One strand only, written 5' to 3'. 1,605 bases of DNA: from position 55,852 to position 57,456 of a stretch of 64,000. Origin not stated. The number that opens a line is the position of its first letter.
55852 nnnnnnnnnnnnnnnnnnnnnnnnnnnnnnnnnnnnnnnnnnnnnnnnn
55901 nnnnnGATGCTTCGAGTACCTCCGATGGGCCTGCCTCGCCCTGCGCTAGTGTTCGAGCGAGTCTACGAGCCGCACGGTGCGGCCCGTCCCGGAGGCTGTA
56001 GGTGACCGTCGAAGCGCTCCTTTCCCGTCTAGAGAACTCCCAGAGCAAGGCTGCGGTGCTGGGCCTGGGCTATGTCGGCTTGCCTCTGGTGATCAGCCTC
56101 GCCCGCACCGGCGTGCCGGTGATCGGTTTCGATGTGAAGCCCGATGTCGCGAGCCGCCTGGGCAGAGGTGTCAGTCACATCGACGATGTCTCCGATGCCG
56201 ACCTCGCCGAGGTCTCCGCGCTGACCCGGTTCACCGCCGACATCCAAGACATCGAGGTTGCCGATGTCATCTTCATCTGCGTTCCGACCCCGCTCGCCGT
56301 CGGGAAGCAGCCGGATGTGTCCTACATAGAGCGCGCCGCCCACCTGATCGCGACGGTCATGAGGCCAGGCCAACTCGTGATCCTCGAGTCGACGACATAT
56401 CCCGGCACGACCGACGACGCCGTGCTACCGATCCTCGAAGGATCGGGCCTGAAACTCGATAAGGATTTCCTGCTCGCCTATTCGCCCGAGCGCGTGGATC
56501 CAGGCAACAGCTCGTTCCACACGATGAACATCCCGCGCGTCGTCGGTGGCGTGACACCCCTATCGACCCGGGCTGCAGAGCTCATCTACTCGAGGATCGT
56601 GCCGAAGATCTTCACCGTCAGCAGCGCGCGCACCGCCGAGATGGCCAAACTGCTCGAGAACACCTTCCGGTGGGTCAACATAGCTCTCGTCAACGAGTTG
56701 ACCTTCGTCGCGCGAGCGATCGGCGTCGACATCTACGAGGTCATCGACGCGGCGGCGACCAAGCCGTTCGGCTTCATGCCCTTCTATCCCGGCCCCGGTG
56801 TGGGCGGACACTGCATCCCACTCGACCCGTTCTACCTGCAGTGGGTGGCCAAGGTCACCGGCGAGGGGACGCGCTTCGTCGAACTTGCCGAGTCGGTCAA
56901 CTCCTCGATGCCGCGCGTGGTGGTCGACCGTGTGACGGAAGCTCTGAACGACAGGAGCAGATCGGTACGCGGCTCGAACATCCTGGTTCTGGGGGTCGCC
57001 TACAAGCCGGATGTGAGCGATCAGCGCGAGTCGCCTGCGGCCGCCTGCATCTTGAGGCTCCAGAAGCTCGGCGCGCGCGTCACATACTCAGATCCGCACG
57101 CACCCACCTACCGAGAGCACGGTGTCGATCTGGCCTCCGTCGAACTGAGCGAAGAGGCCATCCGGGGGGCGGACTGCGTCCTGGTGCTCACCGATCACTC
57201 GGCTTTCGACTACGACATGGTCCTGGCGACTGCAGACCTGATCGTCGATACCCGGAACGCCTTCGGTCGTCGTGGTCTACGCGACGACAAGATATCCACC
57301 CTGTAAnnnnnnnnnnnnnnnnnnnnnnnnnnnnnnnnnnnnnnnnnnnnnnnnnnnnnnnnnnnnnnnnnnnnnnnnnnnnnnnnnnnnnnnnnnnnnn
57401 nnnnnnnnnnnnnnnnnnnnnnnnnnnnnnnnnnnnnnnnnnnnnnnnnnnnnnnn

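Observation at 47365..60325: ABC-transporter-dependent cell-wall glycopolymer cluster inserted between two complex I operons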

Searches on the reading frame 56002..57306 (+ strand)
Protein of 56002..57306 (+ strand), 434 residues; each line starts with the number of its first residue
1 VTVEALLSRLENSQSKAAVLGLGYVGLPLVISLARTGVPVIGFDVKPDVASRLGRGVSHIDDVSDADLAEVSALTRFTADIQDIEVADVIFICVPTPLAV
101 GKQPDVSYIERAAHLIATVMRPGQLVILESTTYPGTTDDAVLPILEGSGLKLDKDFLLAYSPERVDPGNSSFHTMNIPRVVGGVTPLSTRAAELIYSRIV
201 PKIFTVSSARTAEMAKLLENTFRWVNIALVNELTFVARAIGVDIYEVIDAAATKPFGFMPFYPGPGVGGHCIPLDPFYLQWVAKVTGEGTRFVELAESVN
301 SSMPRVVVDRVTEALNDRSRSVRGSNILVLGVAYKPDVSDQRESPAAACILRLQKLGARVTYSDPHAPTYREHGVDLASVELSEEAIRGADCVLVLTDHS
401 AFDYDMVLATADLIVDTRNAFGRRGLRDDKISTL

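Call 3: search_protein_families(library=pfam, proteins=[window:56002-57306:+], max_evalue=0.01)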
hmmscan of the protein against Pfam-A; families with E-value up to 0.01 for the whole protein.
window:56002-57306:+ (434 aa): 6 families
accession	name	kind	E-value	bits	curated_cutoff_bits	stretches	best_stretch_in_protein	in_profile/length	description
PF03721.20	UDPG_MGDP_dh_N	-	1.9e-40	138.9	27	1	16-190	2-181/187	UDP-glucose/GDP-mannose dehydrogenase family, NAD binding domain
PF00984.24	UDPG_MGDP_dh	-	1.3e-28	99.4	25.4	1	210-301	1-93/94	UDP-glucose/GDP-mannose dehydrogenase family, central domain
PF03720.21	UDPG_MGDP_dh_C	-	6e-22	78.4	30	1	328-421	1-101/103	UDP-glucose/GDP-mannose dehydrogenase family, UDP binding domain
PF03446.21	NAD_binding_2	-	1.3e-05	25.7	21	1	18-138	3-101/161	NAD binding domain of 6-phosphogluconate dehydrogenase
PF02826.25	2-Hacid_dh_C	-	0.0025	17.7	25.1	0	10-51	32-73/178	D-isomer specific 2-hydroxyacid dehydrogenase, NAD binding domain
PF02737.24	3HCDH_N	-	0.0062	16.9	22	0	16-96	1-88/180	3-hydroxyacyl-CoA dehydrogenase, NAD binding domain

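Call 5: search_protein_families(library=ncbifam, proteins=[window:56002-57306:+], max_evalue=0.001)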
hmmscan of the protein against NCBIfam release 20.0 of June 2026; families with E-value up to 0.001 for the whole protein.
window:56002-57306:+ (434 aa): 9 families
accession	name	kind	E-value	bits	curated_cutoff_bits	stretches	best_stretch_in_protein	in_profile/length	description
TIGR03026.1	NDP-sugDHase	subfamily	2.9e-123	411.7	189.8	1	16-419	2-413/413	nucleotide sugar dehydrogenase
NF040825.1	UDPMaNacDH_Arch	equivalog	1.7e-83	280.8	750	1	16-403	2-378/418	UDP-N-acetyl-D-mannosamine dehydrogenase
NF008286.0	PRK11064.1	equivalog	6.8e-75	252.2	459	1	15-418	4-416/420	UDP-N-acetyl-D-mannosamine dehydrogenase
NF011729.0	PRK15182.1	equivalog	6.5e-64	216.3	592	1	15-402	7-391/425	Vi polysaccharide biosynthesis UDP-N-acetylglucosamine C-6 dehydrogenase TviB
NF041297.1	UDPGDh_AglM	equivalog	6.8e-50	170.2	670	1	17-424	3-420/429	UDP-glucose 6-dehydrogenase AglM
NF047673.2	TeichurnBiosyTuaD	equivalog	2.7e-41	142.2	700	1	16-426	3-419/439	UDP-glucose 6-dehydrogenase TuaD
NF011631.0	PRK15057.1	equivalog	6.6e-08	32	757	1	17-276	3-258/388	UDP-glucose 6-dehydrogenase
NF042925.1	FHMPC_DH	equivalog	9.9e-05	21.8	500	1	16-100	2-91/304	5-formyl-3-hydroxy-2-methylpyridine 4-carboxylate 5-dehydrogenase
NF043037.1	ThreonDh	equivalog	0.00048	19.6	350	0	14-56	2-44/297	L-threonate dehydrogenase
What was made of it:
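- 56002..57306 (+): WecC-like NDP-sugar 6-dehydrogenase, most likely a UDP-ManNAc dehydrogenase. The UDP-ManNAc dehydrogenase equivalogs are the best specific matches but fall below cutoff (281/750 and 252/459) (call 5).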

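Call 29: search_solved_structures(query=window:56002-57306:+, max_evalue=1e-20)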
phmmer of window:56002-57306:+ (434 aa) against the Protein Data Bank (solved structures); distinct sequences matched with E-value up to 1e-20: 11.
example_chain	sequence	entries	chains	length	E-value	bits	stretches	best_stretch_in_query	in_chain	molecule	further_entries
4r16_A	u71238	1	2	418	8.6e-73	248.7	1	17-403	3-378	418aa long hypothetical UDP-N-acetyl-D-mannosaminuronic acid dehydrogenase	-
3ojl_A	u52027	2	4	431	6.3e-65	222.8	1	14-403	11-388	Cap5O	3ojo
4xr9_A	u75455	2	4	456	1.4e-57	198.6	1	12-403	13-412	CalS8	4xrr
3g79_A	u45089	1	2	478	4.7e-51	177.1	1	14-403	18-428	NDP-N-acetyl-D-galactosaminuronic acid dehydrogenase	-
3vtf_A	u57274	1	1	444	6.5e-38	133.8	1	15-369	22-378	UDP-glucose 6-dehydrogenase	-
3gg2_A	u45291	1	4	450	9.5e-33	116.8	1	17-421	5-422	Sugar dehydrogenase, UDP-glucose/GDP-mannose dehydrogenase family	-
4a7p_A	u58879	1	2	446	3.7e-32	114.9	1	16-420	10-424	UDP-GLUCOSE DEHYDROGENASE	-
2y0e_A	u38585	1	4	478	3.7e-27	98.4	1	17-402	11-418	UDP-GLUCOSE DEHYDROGENASE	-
2y0d_A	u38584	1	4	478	6.5e-26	94.3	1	17-402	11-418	UDP-GLUCOSE DEHYDROGENASE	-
2y0c_A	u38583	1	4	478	6.5e-26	94.3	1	17-402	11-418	UDP-GLUCOSE DEHYDROGENASE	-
1mfz_A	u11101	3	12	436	1.9e-25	92.8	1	17-395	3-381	GDP-mannose 6-dehydrogenase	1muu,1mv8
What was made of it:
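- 56002..57306 (+): Best PDB matches are P. horikoshii UDP-ManNAcA dehydrogenase 4r16 (249 bits) and Cap5O 3ojl (223 bits), against 134 bits for UDP-Glc dehydrogenase (call 29).
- On Teichuronic acid, Micrococcus type (ManNAcA-hexose repeat): Its best solved relatives are UDP-ManNAc dehydrogenases (call 29).
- The dehydrogenase is closest to solved UDP-ManNAc dehydrogenases (call 29).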
